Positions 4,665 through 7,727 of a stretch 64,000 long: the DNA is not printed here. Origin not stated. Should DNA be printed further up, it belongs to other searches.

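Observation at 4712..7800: AT-rich island carrying an intact MmeI-family Type IIL restriction-modification enzyme, inserted between betaine-catabolism and envelope-biogenesis genes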

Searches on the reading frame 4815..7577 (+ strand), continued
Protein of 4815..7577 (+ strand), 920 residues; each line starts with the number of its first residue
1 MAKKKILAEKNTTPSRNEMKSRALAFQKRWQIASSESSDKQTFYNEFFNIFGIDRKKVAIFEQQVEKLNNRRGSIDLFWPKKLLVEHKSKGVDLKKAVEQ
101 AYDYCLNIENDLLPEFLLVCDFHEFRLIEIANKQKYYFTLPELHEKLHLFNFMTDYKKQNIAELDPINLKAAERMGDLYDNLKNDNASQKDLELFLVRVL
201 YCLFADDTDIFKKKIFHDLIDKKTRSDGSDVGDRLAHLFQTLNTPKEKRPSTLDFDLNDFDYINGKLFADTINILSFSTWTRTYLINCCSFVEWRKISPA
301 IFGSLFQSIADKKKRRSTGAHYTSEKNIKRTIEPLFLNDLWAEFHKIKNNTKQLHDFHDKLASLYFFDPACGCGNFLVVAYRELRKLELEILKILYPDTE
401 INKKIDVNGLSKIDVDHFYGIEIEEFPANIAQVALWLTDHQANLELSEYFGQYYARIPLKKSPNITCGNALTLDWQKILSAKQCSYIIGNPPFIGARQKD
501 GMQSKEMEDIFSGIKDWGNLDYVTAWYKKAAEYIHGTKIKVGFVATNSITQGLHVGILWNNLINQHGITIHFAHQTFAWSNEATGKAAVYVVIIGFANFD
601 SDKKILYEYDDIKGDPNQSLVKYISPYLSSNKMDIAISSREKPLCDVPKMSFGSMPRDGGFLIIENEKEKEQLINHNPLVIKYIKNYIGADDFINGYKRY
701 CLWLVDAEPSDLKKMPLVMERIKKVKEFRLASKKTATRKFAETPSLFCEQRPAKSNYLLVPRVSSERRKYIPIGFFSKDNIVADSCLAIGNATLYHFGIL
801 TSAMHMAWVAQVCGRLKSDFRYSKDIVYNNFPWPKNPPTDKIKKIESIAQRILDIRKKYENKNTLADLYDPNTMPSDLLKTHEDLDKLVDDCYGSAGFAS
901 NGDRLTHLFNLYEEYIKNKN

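Call 59: search_dna_similar(query=window:4815-7574:+, collection=phages, mode=protein, max_rows=15, max_evalue=1e-20)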
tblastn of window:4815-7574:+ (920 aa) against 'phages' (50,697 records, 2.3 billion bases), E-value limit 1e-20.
Records with a match: 7; places in all: 8; records where one place covers at least 80% of the query: 3.
Best place of each record, by identity: <60% 7.
By first word of the organism name: Leptospira 2; phage 2; Bacteriophage 2; Ralstonia 1.
By host as written in the record: - 6; Ralstonia solanacearum Race 3, Biovar 1 1.
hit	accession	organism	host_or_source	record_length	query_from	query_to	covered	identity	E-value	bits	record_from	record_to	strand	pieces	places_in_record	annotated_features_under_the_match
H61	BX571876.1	Leptospira phage LE1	-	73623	15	915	98%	46.2%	0e+0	786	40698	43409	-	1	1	unnamed protein product; hypothetical protein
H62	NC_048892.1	Leptospira phage LE1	-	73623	15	915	98%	46.2%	0e+0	786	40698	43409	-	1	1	hypothetical protein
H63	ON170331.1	Ralstonia phage YO199.nanopore_3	Ralstonia solanacearum Race 3, Biovar 1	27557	114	917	87%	36.8%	6e-161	528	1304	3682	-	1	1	record has no annotation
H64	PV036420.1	phage NatCom_9287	human feces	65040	367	917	60%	43.1%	5e-132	444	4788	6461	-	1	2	hypothetical protein (x2)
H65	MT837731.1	Bacteriophage sp.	human fecal samples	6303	6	663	72%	36.0%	7e-110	379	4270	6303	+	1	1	record has no annotation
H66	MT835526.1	Bacteriophage sp.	human fecal samples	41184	18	370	38%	34.9%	4e-60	230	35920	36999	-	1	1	record has no annotation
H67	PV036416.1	phage NatCom_3357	human feces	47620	30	368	37%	29.2%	8e-35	150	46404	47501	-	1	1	hypothetical protein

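Call 64: find_encoding_contigs(protein=P0012, flank=5000, max_places=2)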
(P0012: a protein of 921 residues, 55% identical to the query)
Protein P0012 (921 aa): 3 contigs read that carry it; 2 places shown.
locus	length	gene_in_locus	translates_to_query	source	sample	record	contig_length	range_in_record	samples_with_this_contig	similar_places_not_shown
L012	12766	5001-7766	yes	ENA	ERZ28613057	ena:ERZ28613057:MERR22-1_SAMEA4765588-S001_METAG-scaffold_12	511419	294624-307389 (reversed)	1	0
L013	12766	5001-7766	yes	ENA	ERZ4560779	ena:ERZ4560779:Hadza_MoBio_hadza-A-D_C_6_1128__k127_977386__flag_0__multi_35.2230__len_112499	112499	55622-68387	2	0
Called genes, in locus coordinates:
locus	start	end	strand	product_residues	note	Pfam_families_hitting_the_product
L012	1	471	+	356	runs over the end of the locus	PF00989:PAS (weak), PF13426:PAS_9, PF08447:PAS_3 (weak), PF00990:GGDEF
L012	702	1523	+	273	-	-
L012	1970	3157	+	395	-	PF13356:Arm-DNA-bind_3, PF14659:Phage_int_SAM_3, PF22022:Phage_int_M, PF00589:Phage_integrase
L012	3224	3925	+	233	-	-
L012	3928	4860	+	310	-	PF08843:AbiEii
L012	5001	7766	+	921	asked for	PF20464:MmeI_N, PF20465:MmeI_hel, PF02384:N6_Mtase (weak), PF20473:MmeI_Mtase, PF07669:Eco57I (weak), PF20466:MmeI_TRD, PF20467:MmeI_C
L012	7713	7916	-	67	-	-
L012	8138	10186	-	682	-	PF02321:OEP (weak), PF05345:He_PIG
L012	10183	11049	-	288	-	-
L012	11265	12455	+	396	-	PF00009:GTP_EFTU (faint), PF00350:Dynamin_N (faint), PF01926:MMR_HSR1, PF02421:FeoB_N, PF18128:HydF_dimer, PF18133:HydF_tetramer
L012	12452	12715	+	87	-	-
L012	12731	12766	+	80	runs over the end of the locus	-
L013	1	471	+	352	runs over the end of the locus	PF00989:PAS (weak), PF13426:PAS_9, PF08447:PAS_3 (weak), PF00990:GGDEF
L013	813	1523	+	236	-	-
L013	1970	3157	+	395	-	PF13356:Arm-DNA-bind_3, PF14659:Phage_int_SAM_3, PF22022:Phage_int_M, PF00589:Phage_integrase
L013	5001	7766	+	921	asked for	PF20464:MmeI_N, PF20465:MmeI_hel, PF02384:N6_Mtase (weak), PF20473:MmeI_Mtase, PF07669:Eco57I (weak), PF20466:MmeI_TRD, PF20467:MmeI_C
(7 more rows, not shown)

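Call 65: find_encoding_contigs(protein=P0004, flank=5000, max_places=2)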
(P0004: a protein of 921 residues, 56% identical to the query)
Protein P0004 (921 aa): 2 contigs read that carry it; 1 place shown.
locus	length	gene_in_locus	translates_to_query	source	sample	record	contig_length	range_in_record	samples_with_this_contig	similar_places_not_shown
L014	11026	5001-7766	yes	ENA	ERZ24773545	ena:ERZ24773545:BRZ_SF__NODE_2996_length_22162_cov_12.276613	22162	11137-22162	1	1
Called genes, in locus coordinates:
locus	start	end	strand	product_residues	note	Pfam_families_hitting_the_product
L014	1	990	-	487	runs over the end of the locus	PF02386:TrkH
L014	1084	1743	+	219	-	PF01026:TatD_DNase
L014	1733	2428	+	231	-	PF00899:ThiF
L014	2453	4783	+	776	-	PF00580:UvrD-helicase, PF13245:AAA_19, PF13604:AAA_30 (faint), PF13361:UvrD_C, PF13538:UvrD_C_2 (faint), PF21196:PcrA_UvrD_tudor (weak)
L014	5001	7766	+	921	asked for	PF20464:MmeI_N, PF20465:MmeI_hel, PF20473:MmeI_Mtase, PF07669:Eco57I (faint), PF20466:MmeI_TRD, PF20467:MmeI_C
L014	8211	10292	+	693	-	PF02629:CoA_binding, PF13380:CoA_binding_2, PF13607:Succ_CoA_lig, PF19045:Ligase_CoA_2, PF13549:ATP-grasp_5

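Call 78: search_protein_families(library=padloc, proteins=[window:4815-7574:+], max_evalue=0.01)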
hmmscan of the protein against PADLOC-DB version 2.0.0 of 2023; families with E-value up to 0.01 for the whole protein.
window:4815-7574:+ (920 aa): 21 families
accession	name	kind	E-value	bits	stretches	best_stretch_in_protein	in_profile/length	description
PDLC03598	REase_MTase_IIG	-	0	1175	1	15-919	4-911/912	Type IIG restriction enzyme-methyltransferase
PDLC03599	REase_MTase_IIG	-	2.9e-110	367.7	2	32-739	18-722/959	Type IIG restriction enzyme-methyltransferase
PDLC03627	REase_MTase_IIG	-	1.5e-94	315.6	2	11-471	37-511/1136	Type IIG restriction enzyme-methyltransferase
PDLC04134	mad2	-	4.6e-40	135.9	1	33-513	2-381/492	mads_2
PDLC02643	DrmMI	-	4.3e-38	128.9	2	487-894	872-1272/1347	DrmMI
PDLC02644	DrmMI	-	9.2e-21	71.5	2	485-695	383-577/988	DrmMI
PDLC02646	DrmMI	-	1.5e-11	41.2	1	487-913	286-721/792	DrmMI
PDLC02640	DrmMI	-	3.6e-08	29.5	1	540-905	549-920/1015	DrmMI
PDLC03021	MTase_I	-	1.9e-07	28.3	1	367-439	189-249/491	Type I methyltransferase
PDLC02639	DrmMI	-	9.5e-07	25.4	1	486-594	585-689/803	DrmMI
PDLC03618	REase_MTase_IIG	-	4.5e-06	22.2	0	486-599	868-977/1429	Type IIG restriction enzyme-methyltransferase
PDLC03630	REase_MTase_IIG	-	9e-06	21.8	1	301-388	353-431/1100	Type IIG restriction enzyme-methyltransferase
PDLC03025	MTase_I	-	3.2e-05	20.8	0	463-504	247-288/569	Type I methyltransferase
PDLC02638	DrmMI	-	4e-05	19.9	1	310-385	546-621/935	DrmMI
PDLC02525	PglX|PglXI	-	0.00028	17.6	1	362-437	283-347/607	PglX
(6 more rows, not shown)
